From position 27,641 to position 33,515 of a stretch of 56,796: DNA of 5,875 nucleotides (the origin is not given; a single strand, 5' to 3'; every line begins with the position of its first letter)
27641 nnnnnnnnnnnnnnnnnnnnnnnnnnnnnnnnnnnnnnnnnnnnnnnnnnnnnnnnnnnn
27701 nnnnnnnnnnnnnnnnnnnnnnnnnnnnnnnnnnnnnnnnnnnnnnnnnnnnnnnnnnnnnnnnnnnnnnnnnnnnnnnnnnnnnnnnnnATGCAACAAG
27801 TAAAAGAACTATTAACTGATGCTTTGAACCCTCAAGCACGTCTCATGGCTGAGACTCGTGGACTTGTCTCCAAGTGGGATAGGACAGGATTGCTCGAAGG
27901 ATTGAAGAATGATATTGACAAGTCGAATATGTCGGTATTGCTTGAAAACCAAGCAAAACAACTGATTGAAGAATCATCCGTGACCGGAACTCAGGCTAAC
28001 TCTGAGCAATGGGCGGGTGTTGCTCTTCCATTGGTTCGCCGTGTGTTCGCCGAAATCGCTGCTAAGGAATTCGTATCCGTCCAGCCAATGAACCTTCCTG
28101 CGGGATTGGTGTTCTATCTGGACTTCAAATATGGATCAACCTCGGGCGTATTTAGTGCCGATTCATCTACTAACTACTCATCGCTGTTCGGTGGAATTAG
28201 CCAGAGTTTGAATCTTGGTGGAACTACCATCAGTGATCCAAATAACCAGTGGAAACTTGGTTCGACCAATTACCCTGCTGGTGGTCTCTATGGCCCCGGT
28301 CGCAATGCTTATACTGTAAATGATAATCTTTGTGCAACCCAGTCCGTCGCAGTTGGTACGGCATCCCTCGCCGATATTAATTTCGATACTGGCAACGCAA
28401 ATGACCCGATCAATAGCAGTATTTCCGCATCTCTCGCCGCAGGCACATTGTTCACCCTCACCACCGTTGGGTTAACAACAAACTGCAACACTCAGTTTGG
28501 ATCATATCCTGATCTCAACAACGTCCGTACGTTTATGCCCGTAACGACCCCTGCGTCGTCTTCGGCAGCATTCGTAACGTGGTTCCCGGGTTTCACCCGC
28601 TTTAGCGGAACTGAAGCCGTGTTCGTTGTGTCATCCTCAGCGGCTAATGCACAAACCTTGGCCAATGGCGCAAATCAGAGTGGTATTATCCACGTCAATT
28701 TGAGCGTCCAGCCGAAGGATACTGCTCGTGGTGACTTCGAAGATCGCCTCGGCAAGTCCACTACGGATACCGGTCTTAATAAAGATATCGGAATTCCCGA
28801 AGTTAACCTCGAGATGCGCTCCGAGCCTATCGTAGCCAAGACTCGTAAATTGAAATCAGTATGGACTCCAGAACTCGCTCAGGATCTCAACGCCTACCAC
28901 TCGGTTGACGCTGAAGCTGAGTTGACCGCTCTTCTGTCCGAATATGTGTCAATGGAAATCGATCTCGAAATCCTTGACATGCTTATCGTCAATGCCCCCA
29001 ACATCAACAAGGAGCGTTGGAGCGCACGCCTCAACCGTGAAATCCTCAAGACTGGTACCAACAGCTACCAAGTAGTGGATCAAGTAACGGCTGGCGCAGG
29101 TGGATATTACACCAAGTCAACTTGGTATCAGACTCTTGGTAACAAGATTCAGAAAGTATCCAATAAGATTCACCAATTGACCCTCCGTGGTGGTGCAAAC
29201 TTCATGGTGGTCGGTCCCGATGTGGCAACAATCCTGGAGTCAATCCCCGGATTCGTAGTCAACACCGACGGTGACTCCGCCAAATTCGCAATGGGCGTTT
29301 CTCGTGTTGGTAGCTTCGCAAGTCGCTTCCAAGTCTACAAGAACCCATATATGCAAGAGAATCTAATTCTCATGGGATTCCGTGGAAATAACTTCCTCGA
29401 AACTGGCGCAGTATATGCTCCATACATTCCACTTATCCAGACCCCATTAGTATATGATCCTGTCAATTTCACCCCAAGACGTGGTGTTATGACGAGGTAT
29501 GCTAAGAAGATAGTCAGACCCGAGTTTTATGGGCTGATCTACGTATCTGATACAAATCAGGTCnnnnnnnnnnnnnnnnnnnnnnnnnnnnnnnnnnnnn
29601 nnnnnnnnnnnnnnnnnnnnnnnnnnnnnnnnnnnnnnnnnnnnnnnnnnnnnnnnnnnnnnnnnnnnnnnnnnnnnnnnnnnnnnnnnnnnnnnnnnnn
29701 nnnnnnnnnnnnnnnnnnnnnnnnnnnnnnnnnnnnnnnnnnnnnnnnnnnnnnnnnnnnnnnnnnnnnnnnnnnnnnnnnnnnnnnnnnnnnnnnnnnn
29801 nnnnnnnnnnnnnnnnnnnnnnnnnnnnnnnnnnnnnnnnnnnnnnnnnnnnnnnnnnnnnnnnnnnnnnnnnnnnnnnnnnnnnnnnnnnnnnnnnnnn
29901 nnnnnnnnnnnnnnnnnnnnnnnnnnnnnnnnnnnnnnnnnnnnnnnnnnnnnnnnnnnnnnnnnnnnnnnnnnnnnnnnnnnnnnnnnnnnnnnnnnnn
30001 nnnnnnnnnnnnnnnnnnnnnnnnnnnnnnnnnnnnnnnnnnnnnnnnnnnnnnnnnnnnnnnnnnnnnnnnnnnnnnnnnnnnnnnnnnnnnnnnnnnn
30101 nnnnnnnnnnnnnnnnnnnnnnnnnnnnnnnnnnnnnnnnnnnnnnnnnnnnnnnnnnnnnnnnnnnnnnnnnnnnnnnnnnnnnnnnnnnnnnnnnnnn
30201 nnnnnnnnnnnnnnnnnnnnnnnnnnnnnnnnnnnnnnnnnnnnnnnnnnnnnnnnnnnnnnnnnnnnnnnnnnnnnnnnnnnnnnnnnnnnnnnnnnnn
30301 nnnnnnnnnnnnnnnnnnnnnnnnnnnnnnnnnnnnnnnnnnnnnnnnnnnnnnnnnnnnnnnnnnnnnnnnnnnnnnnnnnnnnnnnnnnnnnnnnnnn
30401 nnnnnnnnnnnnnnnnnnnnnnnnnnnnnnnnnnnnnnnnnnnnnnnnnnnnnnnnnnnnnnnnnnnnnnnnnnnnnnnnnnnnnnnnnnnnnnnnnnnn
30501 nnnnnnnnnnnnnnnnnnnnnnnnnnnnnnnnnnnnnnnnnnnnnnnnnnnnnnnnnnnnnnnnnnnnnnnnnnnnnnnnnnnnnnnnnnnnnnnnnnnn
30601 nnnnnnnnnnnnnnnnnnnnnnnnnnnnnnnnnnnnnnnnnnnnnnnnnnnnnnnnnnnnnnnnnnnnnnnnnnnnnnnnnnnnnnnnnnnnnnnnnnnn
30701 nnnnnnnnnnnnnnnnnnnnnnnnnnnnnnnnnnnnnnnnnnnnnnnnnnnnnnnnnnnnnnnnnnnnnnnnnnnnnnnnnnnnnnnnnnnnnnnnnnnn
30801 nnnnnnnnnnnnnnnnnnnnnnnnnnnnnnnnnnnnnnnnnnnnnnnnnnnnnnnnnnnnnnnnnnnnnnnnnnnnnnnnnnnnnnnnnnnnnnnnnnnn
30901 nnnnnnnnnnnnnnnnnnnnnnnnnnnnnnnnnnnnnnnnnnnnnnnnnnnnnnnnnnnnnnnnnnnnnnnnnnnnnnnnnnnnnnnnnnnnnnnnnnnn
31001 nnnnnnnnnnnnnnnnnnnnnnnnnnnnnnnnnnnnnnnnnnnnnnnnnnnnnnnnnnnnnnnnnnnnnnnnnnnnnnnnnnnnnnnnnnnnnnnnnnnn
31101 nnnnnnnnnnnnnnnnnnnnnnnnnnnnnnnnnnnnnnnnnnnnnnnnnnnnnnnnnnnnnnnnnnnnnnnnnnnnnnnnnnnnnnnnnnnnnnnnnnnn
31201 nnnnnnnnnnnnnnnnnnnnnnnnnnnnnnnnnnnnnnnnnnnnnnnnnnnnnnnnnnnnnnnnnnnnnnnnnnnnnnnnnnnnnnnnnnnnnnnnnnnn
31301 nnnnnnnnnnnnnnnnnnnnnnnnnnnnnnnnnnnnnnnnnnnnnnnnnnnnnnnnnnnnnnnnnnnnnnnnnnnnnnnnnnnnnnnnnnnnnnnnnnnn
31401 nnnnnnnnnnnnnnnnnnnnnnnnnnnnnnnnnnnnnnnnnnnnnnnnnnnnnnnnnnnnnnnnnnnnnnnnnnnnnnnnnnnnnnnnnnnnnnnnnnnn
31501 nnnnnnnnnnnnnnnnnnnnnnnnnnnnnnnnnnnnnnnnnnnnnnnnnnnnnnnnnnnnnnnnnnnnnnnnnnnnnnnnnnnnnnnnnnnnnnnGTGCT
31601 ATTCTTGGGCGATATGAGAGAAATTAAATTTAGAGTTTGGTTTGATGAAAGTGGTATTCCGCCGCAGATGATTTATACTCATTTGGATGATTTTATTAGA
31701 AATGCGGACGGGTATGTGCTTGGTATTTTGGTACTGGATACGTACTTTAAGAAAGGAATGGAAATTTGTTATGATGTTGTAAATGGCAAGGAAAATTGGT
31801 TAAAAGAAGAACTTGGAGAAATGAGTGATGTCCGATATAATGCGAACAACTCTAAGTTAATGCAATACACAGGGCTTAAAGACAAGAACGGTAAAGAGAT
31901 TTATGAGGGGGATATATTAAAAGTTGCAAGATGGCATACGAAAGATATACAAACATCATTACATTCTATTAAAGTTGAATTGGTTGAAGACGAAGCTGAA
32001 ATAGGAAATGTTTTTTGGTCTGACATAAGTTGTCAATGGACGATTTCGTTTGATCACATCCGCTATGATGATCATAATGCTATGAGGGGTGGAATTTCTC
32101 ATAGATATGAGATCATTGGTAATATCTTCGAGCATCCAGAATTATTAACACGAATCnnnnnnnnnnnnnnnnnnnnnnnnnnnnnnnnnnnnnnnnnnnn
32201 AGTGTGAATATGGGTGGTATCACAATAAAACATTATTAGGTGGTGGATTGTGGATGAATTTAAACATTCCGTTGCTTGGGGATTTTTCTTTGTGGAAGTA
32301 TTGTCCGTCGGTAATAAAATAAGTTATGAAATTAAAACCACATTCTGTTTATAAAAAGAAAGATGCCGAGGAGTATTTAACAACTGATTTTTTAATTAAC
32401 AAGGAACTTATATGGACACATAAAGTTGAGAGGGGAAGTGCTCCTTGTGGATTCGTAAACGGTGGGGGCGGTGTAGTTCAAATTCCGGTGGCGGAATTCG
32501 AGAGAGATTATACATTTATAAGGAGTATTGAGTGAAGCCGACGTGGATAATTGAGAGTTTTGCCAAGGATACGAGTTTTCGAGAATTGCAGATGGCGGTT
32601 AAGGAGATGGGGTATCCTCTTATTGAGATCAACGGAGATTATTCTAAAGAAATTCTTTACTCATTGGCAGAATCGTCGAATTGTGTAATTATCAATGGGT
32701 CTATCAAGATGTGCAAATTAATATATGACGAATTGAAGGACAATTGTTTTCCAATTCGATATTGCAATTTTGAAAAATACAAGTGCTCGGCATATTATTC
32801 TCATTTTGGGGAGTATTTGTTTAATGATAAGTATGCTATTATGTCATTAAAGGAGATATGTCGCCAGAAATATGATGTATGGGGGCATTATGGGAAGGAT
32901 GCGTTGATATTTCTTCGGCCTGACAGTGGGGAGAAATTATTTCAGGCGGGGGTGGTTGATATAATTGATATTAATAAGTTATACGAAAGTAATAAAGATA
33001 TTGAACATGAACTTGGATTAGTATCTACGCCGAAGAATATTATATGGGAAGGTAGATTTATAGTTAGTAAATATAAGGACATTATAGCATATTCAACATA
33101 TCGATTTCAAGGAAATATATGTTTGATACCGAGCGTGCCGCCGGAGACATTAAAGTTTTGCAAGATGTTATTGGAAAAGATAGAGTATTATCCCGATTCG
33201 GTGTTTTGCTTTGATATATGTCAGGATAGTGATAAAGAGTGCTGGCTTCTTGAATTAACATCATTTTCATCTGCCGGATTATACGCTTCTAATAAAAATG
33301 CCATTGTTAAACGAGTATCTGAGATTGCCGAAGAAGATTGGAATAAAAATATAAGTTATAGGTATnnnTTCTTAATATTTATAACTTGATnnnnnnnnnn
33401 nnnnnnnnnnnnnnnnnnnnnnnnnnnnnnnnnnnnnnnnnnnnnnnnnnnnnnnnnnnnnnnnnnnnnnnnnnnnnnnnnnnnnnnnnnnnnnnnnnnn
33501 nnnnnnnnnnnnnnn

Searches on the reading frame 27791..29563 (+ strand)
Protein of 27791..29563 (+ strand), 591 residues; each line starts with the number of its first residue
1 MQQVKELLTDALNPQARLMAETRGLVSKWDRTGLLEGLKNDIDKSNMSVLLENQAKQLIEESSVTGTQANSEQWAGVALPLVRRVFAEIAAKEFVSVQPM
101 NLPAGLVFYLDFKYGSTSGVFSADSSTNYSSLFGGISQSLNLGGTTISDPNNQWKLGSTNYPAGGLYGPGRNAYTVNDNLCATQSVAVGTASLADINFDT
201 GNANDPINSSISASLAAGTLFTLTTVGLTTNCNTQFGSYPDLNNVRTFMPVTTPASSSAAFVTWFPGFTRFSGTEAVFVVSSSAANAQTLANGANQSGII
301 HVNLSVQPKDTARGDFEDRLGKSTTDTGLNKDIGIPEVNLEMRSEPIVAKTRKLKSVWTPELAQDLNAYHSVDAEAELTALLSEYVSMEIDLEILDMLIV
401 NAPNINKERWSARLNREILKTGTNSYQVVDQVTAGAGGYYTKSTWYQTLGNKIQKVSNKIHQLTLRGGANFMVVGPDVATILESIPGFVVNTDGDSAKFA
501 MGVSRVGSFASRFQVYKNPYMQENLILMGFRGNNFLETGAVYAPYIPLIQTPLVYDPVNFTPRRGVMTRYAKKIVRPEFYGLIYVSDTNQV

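Call 27: search_protein_families(library=pfam, proteins=[window:27791-29563:+], max_evalue=0.01)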
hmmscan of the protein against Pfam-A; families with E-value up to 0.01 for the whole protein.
window:27791-29563:+ (591 aa): 1 family
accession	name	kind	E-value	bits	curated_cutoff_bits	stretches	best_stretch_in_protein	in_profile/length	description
PF07068.17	Gp23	-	6.4e-73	246.7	24.4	2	294-581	99-355/376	Major capsid protein Gp23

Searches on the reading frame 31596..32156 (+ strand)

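Call 70: search_protein_families(library=pfam, proteins=[window:31596-32156:+], max_evalue=0.01)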
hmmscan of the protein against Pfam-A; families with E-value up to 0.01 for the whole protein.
window:31596-32156:+ (187 aa): 1 family
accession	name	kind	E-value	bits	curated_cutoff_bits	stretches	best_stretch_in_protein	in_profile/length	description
PF09643.15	YopX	-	1.2e-19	71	22.4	1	65-184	27-127/128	YopX protein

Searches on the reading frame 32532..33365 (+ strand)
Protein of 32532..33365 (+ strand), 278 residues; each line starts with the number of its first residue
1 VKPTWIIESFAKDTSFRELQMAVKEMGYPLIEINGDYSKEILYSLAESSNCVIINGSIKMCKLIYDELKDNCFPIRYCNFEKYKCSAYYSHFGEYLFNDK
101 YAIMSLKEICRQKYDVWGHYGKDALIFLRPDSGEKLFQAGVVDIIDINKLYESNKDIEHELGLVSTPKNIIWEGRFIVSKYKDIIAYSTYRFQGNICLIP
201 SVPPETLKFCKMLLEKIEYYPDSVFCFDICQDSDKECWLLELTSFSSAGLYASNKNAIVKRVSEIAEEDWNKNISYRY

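Call 28: search_protein_families(library=pfam, proteins=[window:32532-33365:+], max_evalue=0.01)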
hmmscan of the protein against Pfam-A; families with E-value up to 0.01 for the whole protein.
window:32532-33365:+ (278 aa): 1 family
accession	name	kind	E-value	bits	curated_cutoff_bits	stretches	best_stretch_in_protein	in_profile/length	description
PF18299.6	R2K_2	-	0.00024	21.4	26.2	1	122-259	18-145/147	ATP-grasp domain, R2K clade family 2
